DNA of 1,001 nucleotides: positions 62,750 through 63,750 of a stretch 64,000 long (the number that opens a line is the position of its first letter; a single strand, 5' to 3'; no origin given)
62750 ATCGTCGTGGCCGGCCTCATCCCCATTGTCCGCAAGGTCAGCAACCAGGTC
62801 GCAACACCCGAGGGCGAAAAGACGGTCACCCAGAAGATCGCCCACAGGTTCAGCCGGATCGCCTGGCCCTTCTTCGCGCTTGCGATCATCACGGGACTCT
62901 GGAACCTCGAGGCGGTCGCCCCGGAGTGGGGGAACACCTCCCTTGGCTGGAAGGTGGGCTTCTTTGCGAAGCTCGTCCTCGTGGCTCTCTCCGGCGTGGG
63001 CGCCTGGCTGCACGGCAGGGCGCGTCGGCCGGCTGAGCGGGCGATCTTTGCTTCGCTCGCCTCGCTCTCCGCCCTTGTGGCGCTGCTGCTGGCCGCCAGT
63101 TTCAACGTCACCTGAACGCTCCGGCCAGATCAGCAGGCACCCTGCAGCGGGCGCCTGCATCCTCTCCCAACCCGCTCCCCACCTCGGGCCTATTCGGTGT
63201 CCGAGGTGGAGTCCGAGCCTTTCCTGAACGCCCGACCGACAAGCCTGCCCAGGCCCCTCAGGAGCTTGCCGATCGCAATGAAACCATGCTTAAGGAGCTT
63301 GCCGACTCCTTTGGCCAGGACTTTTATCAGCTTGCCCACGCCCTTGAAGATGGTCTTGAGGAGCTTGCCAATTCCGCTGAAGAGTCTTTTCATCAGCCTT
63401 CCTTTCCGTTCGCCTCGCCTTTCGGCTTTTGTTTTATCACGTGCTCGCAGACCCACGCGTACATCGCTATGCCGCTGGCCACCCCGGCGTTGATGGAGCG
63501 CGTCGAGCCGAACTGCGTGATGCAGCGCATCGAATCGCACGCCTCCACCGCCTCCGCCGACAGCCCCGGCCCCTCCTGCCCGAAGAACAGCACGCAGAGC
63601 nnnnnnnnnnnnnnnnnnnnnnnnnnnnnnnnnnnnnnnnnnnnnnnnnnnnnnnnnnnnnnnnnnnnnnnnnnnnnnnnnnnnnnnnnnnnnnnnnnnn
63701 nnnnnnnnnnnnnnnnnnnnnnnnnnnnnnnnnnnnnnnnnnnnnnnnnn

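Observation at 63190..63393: Translationally coupled 67-aa cationic peptide made of 11-residue amphipathic repeats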

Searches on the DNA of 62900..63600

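Call 55: search_rna_families(source=window, start=62900, end=63600, threshold=evalue, max_evalue=1)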
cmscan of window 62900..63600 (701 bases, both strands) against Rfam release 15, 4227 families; matches with E-value up to 1: 0.
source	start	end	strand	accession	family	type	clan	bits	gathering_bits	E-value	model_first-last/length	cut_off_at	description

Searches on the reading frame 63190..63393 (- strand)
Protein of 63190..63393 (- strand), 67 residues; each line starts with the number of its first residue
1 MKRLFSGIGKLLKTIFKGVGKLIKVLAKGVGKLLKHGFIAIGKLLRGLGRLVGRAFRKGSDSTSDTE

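Call 8: search_protein_families(library=pfam, proteins=[window:63190-63393:-], max_evalue=1)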
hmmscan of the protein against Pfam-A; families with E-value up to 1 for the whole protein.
window:63190-63393:- (67 aa): 2 families
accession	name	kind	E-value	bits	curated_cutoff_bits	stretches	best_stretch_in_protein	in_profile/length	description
PF08025.16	Antimicrobial_3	-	0.015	15.6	25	1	5-24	3-25/37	Spider antimicrobial peptide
PF22571.1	LiaI-LiaF-TM_PspC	-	0.13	12.5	27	1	2-26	13-37/142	PspC transmembrane region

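Call 9: search_protein_families(library=ncbifam, proteins=[window:63190-63393:-], max_evalue=1)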
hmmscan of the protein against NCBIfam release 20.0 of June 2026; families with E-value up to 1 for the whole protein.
window:63190-63393:- (67 aa): 1 family
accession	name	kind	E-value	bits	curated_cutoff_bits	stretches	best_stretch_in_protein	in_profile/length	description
NF046098.1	RSP_7527_fam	equivalog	0.42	10.5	26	0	40-59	19-38/48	RSP_7527 family protein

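Call 10: find_homologous_proteins(query=window:63193-63393:-, max_evalue=10)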
Query seq(67 aa): 347 candidates shared short words with the query, none scored E <= 10.

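Call 16: find_related_loci(query=window:63193-63393:-, collection=metagenome_contigs, flank=5000)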
Query seq(67 aa) (67 aa) in metagenome_contigs; peptide patterns used: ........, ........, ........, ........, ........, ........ (x = any residue, [..] = any of these).
600 stretches matched a pattern, but none encodes a relative of the query by tblastn (E <= 1e-3).

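Call 22: search_protein_representatives(protein=window:63193-63393:-)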
Query: 67 residues. Proteins with E-value up to 0.001 (for the whole library): 3; up to 1e-10: 1; up to 1e-30: 0. The best 3 are listed.
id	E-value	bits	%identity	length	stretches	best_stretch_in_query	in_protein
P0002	1.7e-11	60.0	32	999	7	5-57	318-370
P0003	2.1e-06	43.9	43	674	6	5-46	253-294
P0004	2.2e-04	37.6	47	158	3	4-57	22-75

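Call 26: find_encoding_contigs(protein=P0004, flank=6000, max_places=5)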
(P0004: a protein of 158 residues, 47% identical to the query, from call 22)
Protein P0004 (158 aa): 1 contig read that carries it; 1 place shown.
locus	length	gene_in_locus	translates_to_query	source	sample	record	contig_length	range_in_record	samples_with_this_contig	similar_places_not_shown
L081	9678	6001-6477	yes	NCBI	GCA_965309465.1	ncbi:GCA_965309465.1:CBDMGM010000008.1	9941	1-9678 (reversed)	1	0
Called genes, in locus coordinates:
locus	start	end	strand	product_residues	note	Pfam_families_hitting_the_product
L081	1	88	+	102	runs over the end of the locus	PF04977:DivIC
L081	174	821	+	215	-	PF03167:UDG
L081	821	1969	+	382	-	PF08245:Mur_ligase_M, PF02875:Mur_ligase_C, PF27239:FOL3_C (weak)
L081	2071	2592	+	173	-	-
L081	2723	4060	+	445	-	PF00133:tRNA-synt_1 (faint), PF01406:tRNA-synt_1e, PF01921:tRNA-synt_1f (faint), PF09334:tRNA-synt_1g, PF09190:DALR_2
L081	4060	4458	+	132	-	PF00636:Ribonuclease_3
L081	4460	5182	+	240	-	PF08032:SpoU_sub_bind, PF00588:SpoU_methylase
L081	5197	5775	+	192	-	PF04542:Sigma70_r2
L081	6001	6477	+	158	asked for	PF28501:ENDOD1_C (weak), PF00584:SecE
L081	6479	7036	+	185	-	PF02357:NusG, PF00467:KOW (weak)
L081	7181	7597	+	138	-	PF03946:Ribosomal_L11_N, PF00298:Ribosomal_L11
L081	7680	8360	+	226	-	PF00687:Ribosomal_L1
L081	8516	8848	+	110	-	PF00466:Ribosomal_L10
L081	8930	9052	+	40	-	PF27436:RL10_C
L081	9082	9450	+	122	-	PF16320:Ribosomal_L12_N, PF00542:Ribosomal_L12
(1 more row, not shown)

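Call 38: find_homologous_proteins(query=A1, max_evalue=10)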
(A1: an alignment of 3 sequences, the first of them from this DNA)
Query A1 (3 sequences): 1289 candidates shared short words with the query, none scored E <= 10.

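Call 39: find_related_loci(query=A1, collection=metagenome_contigs, flank=4000)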
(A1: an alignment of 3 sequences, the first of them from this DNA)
Query A1 (67 aa) in metagenome_contigs; peptide patterns used: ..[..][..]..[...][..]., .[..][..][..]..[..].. (x = any residue, [..] = any of these).
208 stretches matched a pattern; 1 encode a relative of the query (tblastn E <= 1e-3); 1 distinct loci.
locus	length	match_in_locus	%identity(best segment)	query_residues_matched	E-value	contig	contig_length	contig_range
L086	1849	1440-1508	65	1-23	1e-6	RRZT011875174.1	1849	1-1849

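Call 53: predict_structure(protein=window:63193-63393:-)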
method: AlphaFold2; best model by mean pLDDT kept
length: 67 residues; sequences in the alignment: 1
mean_pLDDT: 78.3   pTM: 0.33
mean pLDDT of the five models: 78.3, 77.2, 76.3, 74.7, 74.4
residues with pLDDT >= 90: 4; 70-90: 47; 50-70: 14; < 50: 2
segments of 3 or more residues with pLDDT < 50: none
pLDDT, mean of each block of 10 residues (from residue 1): 69 89 88 78 85 76 58
secondary structure, 60 per line:
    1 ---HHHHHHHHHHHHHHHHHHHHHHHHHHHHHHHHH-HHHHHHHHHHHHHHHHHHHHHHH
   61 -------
elements in order: H4-36 H38-60

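Call 61: search_protein_families(library=phrogs, proteins=[window:63193-63393:-], max_evalue=1)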
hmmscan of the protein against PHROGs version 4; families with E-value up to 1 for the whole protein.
seq(67 aa): 3 families
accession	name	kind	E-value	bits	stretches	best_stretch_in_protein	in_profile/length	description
phrog_305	-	tail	0.0075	15.9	1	9-53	378-422/1001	tail length tape measure protein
phrog_3405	-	unknown function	0.045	13.4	1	3-64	238-303/645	-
phrog_16352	-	unknown function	0.38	10.8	1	4-54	45-95/422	-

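Call 63: search_solved_structures(query=window:63193-63393:-, max_evalue=10, show_alignments=3)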
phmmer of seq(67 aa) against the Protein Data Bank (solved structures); distinct sequences matched with E-value up to 10: 2.
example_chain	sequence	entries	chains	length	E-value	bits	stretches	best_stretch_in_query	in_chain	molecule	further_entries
2k98_A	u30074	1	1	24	0.23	15.4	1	7-29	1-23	MSI-594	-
2l36_A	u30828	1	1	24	0.32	15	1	7-29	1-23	MSI594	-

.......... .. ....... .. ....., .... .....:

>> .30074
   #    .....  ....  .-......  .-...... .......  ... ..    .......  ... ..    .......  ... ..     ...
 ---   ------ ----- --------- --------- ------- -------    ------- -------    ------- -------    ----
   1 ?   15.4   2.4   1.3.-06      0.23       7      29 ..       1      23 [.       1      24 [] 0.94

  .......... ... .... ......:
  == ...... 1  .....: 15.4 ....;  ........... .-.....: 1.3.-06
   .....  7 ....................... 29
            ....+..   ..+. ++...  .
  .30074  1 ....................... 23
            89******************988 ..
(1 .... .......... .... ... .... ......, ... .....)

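Call 78: fold_search(model_id=the predicted structure, library=pdb)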
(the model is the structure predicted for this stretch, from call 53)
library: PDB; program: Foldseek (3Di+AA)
matches with E <= 10: 0; with E <= 0.001: 0
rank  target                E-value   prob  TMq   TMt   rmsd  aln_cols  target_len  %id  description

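Call 79: search_dna_similar(query=window:63193-63393:-, collection=phages, mode=protein, max_evalue=10, max_rows=10)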
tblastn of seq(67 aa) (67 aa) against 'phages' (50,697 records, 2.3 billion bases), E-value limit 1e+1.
No match.

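Call 80: search_dna_similar(query=window:63193-63393:-, collection=plasmids, mode=protein, max_evalue=10, max_rows=10)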
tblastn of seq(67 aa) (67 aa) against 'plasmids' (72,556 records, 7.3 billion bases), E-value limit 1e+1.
No match.

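Call 83: search_protein_families(library=phrogs, proteins=[P0002, P0004], max_evalue=0.001)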
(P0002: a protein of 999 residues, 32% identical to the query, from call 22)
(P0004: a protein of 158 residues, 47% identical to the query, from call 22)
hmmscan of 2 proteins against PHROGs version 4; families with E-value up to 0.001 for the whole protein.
P0002 (999 aa): 12 families
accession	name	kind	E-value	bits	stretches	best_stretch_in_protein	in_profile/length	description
phrog_1272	-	tail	3.4e-22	79.1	1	229-961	549-1212/1606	tail length tape measure protein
phrog_5493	-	tail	1.4e-20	74.2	1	221-607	551-939/1102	tail length tape measure protein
phrog_4200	-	tail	1.8e-16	60.8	2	234-560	266-573/732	tail length tape measure protein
phrog_991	-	tail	2e-16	59.8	3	272-406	654-797/1966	tail length tape measure protein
phrog_305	-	tail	1.7e-15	57.8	3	437-801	340-620/1001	tail length tape measure protein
phrog_1535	-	tail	5.4e-15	55.6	2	386-602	869-1042/1152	tail length tape measure protein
phrog_58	-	tail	1.2e-14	54.6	2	392-575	734-948/1544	tail length tape measure protein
phrog_17020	-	unknown function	1.5e-14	54.9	1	239-394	23-185/353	-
phrog_4070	-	tail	3.8e-14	52.8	1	254-580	63-381/989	tail length tape measure protein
phrog_1204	-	tail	7.8e-09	35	1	217-802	437-957/1483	tail protein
phrog_28752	-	unknown function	2.8e-06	27.2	0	298-382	87-167/671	-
phrog_3336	-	tail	0.00019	21.1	0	220-334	358-474/1051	tail length tape measure protein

P0004 (158 aa): 6 families
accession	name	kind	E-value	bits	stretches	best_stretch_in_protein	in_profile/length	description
phrog_4372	-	tail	2.9e-06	26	1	4-113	1130-1230/1681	tail length tape measure protein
phrog_6090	-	tail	2.7e-05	23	1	4-108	733-838/1853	tail length tape measure protein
phrog_4197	-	tail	5.7e-05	22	1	19-140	951-1038/1783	tail length tape measure protein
phrog_305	-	tail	0.00011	21.9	1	1-105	395-513/1001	tail length tape measure protein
phrog_971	-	lysis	0.00013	21.7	1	10-117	621-719/1338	endolysin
phrog_991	-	tail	0.00037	19.1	1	5-129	583-719/1966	tail length tape measure protein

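Call 86: find_related_loci(query=A2, collection=viral_contigs, flank=4000)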
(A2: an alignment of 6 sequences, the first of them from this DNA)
Query A2 (67 aa) in viral_contigs; peptide patterns used: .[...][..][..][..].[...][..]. (x = any residue, [..] = any of these).
85 stretches matched a pattern, but none encodes a relative of the query by tblastn (E <= 1e-3).

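Call 87: search_protein_families(library=padloc, proteins=[window:63193-63393:-], max_evalue=0.1)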
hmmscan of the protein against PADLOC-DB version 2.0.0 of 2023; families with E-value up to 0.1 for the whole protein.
seq(67 aa): 0 families

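Call 92: search_protein_families(library=pfam, proteins=[L086:19-978:+, L086:985-1422:+], max_evalue=1)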
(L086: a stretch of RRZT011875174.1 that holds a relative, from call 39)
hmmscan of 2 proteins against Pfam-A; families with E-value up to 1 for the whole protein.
L086:19-978:+ (319 aa): 5 families
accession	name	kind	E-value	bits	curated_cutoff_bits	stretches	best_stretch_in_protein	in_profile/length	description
PF17989.7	ALP_N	-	1.5e-11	45.1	26.3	1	38-155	21-147/148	Actin like proteins N terminal domain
PF21522.3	MreB-like_C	-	2.2e-05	25.4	27.8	1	171-284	1-119/123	Archaeal actin homologue MreB-like, C-terminal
PF21523.3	ParM_N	-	0.011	16.2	27.4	1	232-285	80-130/159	Plasmid segregation protein ParM, C-terminal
PF22128.2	Alp7A_like_C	-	0.022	15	22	1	170-288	3-135/156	Alp7A C-terminal domain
PF23254.1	KH_PARP14_8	-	0.15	12.3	27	1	114-162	13-62/66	PARP14-like, eighth type I KH domain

L086:985-1422:+ (145 aa): 3 families
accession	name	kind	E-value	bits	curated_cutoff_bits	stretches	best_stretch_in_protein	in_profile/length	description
PF24302.1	DUF7484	-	0.0045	16.8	27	1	46-110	3-63/270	Family of unknown function (DUF7484)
PF18502.6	Mrpl_C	-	0.006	17.3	25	1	27-90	35-95/111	54S ribosomal protein L8 C-terminal domain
PF09454.15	Vps23_core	-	0.088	13.2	26.8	1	28-61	24-55/64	Vps23 core domain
